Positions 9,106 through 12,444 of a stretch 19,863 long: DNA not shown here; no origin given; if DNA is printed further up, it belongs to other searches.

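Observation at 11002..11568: Complete serine-hydrolase domain inserted inside LeuRS, immediately upstream of the CP1 editing domain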

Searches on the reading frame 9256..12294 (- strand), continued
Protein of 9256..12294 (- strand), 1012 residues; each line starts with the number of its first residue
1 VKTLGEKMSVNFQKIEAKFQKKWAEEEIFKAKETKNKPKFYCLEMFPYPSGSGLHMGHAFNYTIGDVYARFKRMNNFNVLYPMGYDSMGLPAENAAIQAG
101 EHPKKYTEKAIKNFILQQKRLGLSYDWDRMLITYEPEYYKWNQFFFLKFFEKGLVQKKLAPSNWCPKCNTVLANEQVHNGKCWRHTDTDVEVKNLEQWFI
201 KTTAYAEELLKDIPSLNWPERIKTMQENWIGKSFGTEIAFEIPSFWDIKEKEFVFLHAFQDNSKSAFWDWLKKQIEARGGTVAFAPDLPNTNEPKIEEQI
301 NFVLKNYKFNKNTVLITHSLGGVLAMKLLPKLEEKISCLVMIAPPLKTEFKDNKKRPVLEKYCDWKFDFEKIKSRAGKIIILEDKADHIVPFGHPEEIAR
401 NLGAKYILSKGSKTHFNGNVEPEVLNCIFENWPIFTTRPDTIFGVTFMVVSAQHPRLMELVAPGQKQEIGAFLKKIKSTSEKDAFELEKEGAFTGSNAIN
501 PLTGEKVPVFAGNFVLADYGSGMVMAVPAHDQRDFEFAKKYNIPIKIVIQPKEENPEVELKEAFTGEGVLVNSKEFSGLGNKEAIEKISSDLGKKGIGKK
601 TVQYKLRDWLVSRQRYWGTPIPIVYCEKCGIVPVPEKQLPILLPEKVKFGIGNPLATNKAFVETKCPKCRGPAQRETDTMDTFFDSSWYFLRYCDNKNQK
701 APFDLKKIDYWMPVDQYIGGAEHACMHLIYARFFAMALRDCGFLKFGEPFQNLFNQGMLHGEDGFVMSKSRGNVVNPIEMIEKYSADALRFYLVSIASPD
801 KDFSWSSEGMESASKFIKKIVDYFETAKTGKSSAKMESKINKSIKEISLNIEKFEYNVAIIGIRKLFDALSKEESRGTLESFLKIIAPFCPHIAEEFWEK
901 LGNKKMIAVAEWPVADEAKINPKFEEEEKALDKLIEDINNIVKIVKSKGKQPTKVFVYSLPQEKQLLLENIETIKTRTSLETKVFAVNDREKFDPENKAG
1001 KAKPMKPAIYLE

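Call 35: predict_structure(alignment_id=A1)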
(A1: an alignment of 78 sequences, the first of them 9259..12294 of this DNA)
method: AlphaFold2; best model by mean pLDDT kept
length: 1012 residues; sequences in the alignment: 78
mean_pLDDT: 90.2   pTM: 0.79
mean pLDDT of the five models: 90.2, 89.7, 89.1, 88.7, 88.1
residues with pLDDT >= 90: 676; 70-90: 303; 50-70: 26; < 50: 7
segments of 3 or more residues with pLDDT < 50: 1-7
pLDDT, mean of each block of 10 residues (from residue 1): 47 94 95 90 87 82 95 96 91 85 92 93 95 94 97 93 90 85 89 91 95 90 90 94 76 94 93 89 94 94 96 95 97 94 93 86 93 94 93 90 91 93 88 93 95 88 87 79 64 91 92 86 93 92 92 65 89 93 95 92 92 91 94 96 90 91 95 95 88 92 93 92 80 96 94 85 81 86 95 84 87 95 92 93 96 93 94 94 98 97 94 93 86 90 88 92 88 86 90 88 89 89
secondary structure, 60 per line:
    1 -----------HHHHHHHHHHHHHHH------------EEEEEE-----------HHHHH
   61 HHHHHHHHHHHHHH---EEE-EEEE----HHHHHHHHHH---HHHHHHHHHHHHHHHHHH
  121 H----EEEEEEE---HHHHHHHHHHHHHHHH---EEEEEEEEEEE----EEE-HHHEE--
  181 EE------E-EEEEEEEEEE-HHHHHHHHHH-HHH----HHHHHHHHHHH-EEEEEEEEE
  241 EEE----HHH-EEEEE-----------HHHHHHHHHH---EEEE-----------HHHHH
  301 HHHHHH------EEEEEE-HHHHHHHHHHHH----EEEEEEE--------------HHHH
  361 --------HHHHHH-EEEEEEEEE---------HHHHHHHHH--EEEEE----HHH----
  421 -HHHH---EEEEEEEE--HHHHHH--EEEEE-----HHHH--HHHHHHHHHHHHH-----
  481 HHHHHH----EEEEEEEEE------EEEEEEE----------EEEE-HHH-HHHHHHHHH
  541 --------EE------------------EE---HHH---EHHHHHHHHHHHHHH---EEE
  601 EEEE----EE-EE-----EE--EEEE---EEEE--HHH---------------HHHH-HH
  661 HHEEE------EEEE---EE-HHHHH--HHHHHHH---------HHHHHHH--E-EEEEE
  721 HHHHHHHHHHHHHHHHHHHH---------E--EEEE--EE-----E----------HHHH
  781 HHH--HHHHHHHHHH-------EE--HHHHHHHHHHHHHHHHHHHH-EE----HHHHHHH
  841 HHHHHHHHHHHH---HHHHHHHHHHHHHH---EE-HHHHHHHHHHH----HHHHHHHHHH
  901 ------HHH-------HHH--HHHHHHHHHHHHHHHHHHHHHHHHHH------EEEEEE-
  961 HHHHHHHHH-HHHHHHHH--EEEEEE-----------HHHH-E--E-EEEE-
elements in order (helices of 4 or more, strands of 3 or more residues): H12-26 E39-44 H56-74 E78-80 E82-85 H90-99 H103-121 E126-132 H136-151 E155-165 E170-172 E191-200 H202-211 H220-230 E232-243 E252-256 H268-277 E281-284 H296-306 E313-318 H320-331 E336-342 H357-360 H369-374 E376-384 H394-402 E405-409 H422-425 E429-436 H439-444 E447-451 H457-460 H463-475 H481-486 E491-499 E506-512 E523-526 H532-540 H581-594 E598-604 E623-626 E630-633 H654-657 H659-662 E663-665 E672-675 H682-686 H689-695 H705-711 E716-720 H721-740 E753-756 H777-783 H786-795 H807-826 H834-852 H856-869 H876-886 H891-900 H922-947 E954-959 H961-969 H971-978 E981-986 H998-1001 E1008-1011
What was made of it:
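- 9256..12294 (-): Bacterial-type leucyl-tRNA synthetase gene, 1012 aa from the GTG start. The true start is probably Met8 (ATG at 12273). AF2 model pLDDT 90.2, pTM 0.79; aa 1-7 have pLDDT below 50 (call 35).
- The AF2 full-length model has pLDDT 90 (call 35). The AF2 model is confident across both junctions (call 35).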

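Call 42: find_encoding_contigs(protein=P0011, flank=5000, max_places=1)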
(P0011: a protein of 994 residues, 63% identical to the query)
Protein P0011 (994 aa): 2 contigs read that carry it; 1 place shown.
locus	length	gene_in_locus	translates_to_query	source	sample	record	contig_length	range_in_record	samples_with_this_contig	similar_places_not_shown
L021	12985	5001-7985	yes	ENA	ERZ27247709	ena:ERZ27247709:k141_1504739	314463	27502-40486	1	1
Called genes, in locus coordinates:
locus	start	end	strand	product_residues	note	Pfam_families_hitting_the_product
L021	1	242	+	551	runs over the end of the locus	PF03483:B3_4, PF03484:B5, PF01409:tRNA-synt_2d, PF17759:tRNA_synthFbeta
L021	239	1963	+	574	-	PF01208:URO-D, PF02310:B12-binding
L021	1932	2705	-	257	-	PF01656:CbiA, PF06564:CBP_BcsQ, PF10609:ParA, PF13614:AAA_31, PF13500:AAA_26 (weak), PF00142:Fer4_NifH (weak)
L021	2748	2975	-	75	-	-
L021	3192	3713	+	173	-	PF13463:HTH_27 (weak), PF25213:HVO_A0261_N (weak), PF12840:HTH_20, PF13412:HTH_24 (weak), PF01022:HTH_5, PF12802:MarR_2 (weak)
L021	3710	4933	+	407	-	-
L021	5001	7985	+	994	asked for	PF00133:tRNA-synt_1, PF09334:tRNA-synt_1g, PF00561:Abhydrolase_1 (faint), PF06821:Ser_hydrolase, PF12146:Hydrolase_4 (faint), PF13603:tRNA-synt_1_2, PF00133:tRNA-synt_1, PF08264:Anticodon_1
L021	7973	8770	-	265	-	PF01944:SpoIIM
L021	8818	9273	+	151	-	-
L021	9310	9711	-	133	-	PF00293:NUDIX, PF14815:NUDIX_4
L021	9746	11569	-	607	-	PF01411:tRNA-synt_2c, PF07973:tRNA_SAD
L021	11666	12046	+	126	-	PF01336:tRNA_anti-codon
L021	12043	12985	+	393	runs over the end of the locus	PF01970:TctA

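Call 43: find_encoding_contigs(protein=P0098, flank=5000, max_places=1)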
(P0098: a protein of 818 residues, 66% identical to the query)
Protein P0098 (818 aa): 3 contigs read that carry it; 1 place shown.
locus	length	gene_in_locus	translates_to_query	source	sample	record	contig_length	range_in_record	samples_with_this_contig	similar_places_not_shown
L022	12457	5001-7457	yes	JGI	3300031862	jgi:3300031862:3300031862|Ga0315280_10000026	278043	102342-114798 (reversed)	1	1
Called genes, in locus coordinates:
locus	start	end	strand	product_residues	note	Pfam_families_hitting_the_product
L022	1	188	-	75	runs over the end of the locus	-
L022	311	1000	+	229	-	PF13549:ATP-grasp_5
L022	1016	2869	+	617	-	PF01855:POR_N, PF02775:TPP_enzyme_C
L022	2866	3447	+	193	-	PF01558:POR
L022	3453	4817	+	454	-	PF02629:CoA_binding, PF13380:CoA_binding_2, PF13607:Succ_CoA_lig, PF19045:Ligase_CoA_2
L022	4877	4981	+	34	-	-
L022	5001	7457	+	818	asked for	PF00133:tRNA-synt_1, PF09334:tRNA-synt_1g, PF13603:tRNA-synt_1_2, PF00133:tRNA-synt_1, PF08264:Anticodon_1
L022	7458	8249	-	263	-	PF01944:SpoIIM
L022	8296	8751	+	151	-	-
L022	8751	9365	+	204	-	-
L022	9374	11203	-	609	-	PF01411:tRNA-synt_2c, PF07973:tRNA_SAD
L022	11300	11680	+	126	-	PF18942:DUF5689 (weak), PF16100:RMI2 (weak), PF01336:tRNA_anti-codon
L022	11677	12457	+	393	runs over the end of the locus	PF01970:TctA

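Call 58: search_solved_structures(query=window:9256-12294:-, max_evalue=1e-50, show_alignments=1)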
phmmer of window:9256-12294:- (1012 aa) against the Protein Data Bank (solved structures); distinct sequences matched with E-value up to 1e-50: 18.
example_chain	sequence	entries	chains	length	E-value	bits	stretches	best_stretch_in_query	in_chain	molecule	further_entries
2v0c_A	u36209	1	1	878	1.1e-221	741.9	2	433-776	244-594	AMINOACYL-TRNA SYNTHETASE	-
1h3n_A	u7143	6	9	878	1.1e-221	741.8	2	433-776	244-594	LEUCYL-TRNA SYNTHETASE | AMINOACYL-TRNA SYNTHETASE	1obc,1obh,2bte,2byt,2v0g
6q89_A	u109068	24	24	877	9.3e-191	639.4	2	433-778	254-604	Leucine--tRNA ligase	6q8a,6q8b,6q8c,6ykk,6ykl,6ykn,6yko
7nty_A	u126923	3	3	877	2.5e-190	638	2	433-778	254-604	Leucine--tRNA ligase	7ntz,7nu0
7nua_A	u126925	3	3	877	5.3e-190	636.9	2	433-778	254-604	Leucine--tRNA ligase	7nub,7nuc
7nu1_A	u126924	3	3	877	6.5e-190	636.6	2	433-778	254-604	Leucine--tRNA ligase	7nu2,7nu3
3zgz_A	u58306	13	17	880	1.5e-189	635.5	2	432-782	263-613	LEUCINE--TRNA LIGASE | LEUCYL-TRNA SYNTHETASE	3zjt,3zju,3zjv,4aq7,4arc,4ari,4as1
9twr_A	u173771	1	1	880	7e-189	633.2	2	432-782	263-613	Leucine--tRNA ligase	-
5omw_A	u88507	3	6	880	7.2e-189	633.2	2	432-782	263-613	Leucine--tRNA ligase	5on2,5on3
9twt_A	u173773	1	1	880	7.3e-189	633.2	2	432-782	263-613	Leucine--tRNA ligase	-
9tjw_A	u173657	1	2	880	7.6e-189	633.1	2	432-782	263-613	Leucine--tRNA ligase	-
9tws_A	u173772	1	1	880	9.6e-189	632.8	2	432-782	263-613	Leucine--tRNA ligase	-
9twv_A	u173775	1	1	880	1.8e-188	631.8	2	432-782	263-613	Leucine--tRNA ligase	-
9twu_A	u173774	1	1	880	3e-188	631.1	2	432-782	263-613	Leucine--tRNA ligase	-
9tjv_A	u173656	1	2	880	4.1e-188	630.7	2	432-782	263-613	Leucine--tRNA ligase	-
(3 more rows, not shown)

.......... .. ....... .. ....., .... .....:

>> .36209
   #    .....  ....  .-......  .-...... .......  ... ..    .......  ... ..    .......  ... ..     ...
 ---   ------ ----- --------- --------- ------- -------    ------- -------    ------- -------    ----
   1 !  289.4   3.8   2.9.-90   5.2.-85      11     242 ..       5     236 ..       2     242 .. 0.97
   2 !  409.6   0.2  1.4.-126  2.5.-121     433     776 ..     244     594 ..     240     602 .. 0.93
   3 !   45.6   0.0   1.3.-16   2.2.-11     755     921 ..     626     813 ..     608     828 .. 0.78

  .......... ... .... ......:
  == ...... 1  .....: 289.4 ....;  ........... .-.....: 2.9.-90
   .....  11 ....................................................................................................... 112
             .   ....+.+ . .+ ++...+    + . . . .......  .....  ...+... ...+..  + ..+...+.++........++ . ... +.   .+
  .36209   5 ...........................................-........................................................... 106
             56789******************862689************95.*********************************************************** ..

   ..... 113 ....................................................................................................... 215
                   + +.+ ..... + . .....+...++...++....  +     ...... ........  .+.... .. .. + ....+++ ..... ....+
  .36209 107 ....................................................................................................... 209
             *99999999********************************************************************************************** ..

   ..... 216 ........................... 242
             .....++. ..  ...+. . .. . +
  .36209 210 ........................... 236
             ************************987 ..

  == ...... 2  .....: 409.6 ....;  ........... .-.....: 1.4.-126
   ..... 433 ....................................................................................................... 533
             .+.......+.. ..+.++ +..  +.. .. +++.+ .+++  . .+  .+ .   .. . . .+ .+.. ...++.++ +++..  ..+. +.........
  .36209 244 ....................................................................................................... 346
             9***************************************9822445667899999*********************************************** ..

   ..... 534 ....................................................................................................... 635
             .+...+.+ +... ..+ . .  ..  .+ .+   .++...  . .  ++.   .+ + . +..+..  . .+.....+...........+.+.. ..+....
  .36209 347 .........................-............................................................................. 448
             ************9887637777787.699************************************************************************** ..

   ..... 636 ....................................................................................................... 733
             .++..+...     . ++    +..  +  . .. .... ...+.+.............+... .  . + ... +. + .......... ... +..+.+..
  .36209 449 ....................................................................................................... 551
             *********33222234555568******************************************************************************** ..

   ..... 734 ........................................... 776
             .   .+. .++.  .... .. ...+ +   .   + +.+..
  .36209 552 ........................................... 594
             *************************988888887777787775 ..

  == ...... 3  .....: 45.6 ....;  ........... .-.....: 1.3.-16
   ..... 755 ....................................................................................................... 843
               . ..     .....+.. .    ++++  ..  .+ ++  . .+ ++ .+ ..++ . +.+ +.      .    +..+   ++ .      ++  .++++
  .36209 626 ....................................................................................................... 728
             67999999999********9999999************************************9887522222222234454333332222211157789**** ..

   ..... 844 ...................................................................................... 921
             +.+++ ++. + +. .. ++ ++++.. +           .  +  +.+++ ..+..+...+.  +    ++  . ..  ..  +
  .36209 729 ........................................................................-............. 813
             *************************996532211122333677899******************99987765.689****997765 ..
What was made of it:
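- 11569..12294 (-): LeuRS aa 1-242: first half of the Rossmann fold with HMGH (12121-12132), the ZN1 knuckle CPKC...CWRH (11740-11802), WIGKS, and the first strand of the CP1 hairpin (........). Aligns to T. thermophilus LeuRS 5-236 (call 58).
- Checked: In the alignment to T. thermophilus LeuRS, query 11-242 equals Tt 5-236 and query 433-776 equals Tt 244-594, so the insert replaces Tt 237-243 (call 58).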

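Call 60: fold_search(model_id=the predicted structure, library=pdb)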
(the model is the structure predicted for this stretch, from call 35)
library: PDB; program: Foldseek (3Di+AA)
matches with E <= 10: 1597; with E <= 0.001: 434
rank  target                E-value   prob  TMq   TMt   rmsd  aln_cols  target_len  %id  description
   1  1h3n                  3.4e-77  1.00  0.58  0.71   7.6       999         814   35  Leucyl-tRNA synthetase from Thermus thermophilus complexed with a sulphamoyl analogue of leucyl-adenylate (released 2002-09-27)
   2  1obc                  6.0e-76  1.00  0.58  0.71   7.6       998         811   35  LEUCYL-TRNA SYNTHETASE FROM THERMUS THERMOPHILUS COMPLEXED WITH A POST-TRANSFER EDITING SUBSTRATE ANALOGUE (released 2003-05-09)
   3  2v0c                  1.0e-75  1.00  0.59  0.72   7.5       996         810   36  LEUCYL-TRNA SYNTHETASE FROM THERMUS THERMOPHILUS COMPLEXED WITH A SULPHAMOYL ANALOGUE OF LEUCYL-ADENYLATE In the synthet (released 2007-07-03)
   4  2bte_A                8.2e-75  1.00  0.64  0.74   5.4      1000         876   35  Thermus thermophilus Leucyl-tRNA synthetase complexed with a tRNAleu transcript in the post-editing conformation and a (released 2005-09-15)
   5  7nu3                  6.9e-73  1.00  0.64  0.76   6.3       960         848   34  Crystal Structure of Neisseria gonorrhoeae LeuRS E169G mutant in Complex with ATP and L-leucinol (released 2022-08-31)
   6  6q8a                  6.9e-73  1.00  0.65  0.79   5.3       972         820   34  Neisseria gonorrhoeae Leucyl-tRNA Synthetase in Complex with 5'-O-(N-(L-Leucyl)-Sulfamoyl)Cytidine (released 2019-04-17)
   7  7nu4                  7.7e-73  1.00  0.65  0.80   5.6       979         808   34  Crystal Structure of Neisseria gonorrhoeae LeuRS (released 2022-08-31)
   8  6yks                  1.7e-72  1.00  0.65  0.79   5.5       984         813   34  Neisseria gonorrhoeae Leucyl-tRNA Synthetase in Complex with Compound 11d (released 2020-12-02)
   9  7a0p                  1.8e-72  1.00  0.65  0.80   5.3       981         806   34  Neisseria gonorrhoeae Leucyl-tRNA Synthetase in Complex with Compound 11i (released 2020-12-02)
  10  7nu1                  2.6e-72  1.00  0.64  0.80   5.6       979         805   34  Crystal Structure of Neisseria gonorrhoeae LeuRS E169G mutant (released 2022-08-31)
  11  6ykk                  2.7e-72  1.00  0.65  0.79   5.4       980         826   34  Neisseria gonorrhoeae Leucyl-tRNA Synthetase in Complex with Compound 15 (released 2020-12-02)
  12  6yku                  3.3e-72  1.00  0.65  0.77   7.8      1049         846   32  Neisseria gonorrhoeae Leucyl-tRNA Synthetase in Complex with Compound 11f (released 2020-12-02)
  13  6ykl                  4.3e-72  1.00  0.65  0.77   5.9       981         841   34  Neisseria gonorrhoeae Leucyl-tRNA Synthetase in Complex with Compound 11k (released 2020-12-02)
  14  6ykq                  4.3e-72  1.00  0.65  0.76   8.0      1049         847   32  Neisseria gonorrhoeae Leucyl-tRNA Synthetase in Complex with Compound 11c (released 2020-12-02)
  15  6q8b                  4.6e-72  1.00  0.64  0.77   5.7       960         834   34  Neisseria gonorrhoeae Leucyl-tRNA Synthetase in Complex with 5'-O-(N-(L-Leucyl)-Sulfamoyl)N3-methyluridine (released 2019-04-17)
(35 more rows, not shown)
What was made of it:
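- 9256..12294 (-): Foldseek TM 0.71-0.80 (normalised by target length) to bacterial LeuRS structures (call 60).
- On Bacterial-type leucyl-tRNA synthetase (TIGR00396): Inferred from intact motifs and from fold TM of 0.71-0.80 to solved LeuRS structures (call 60).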
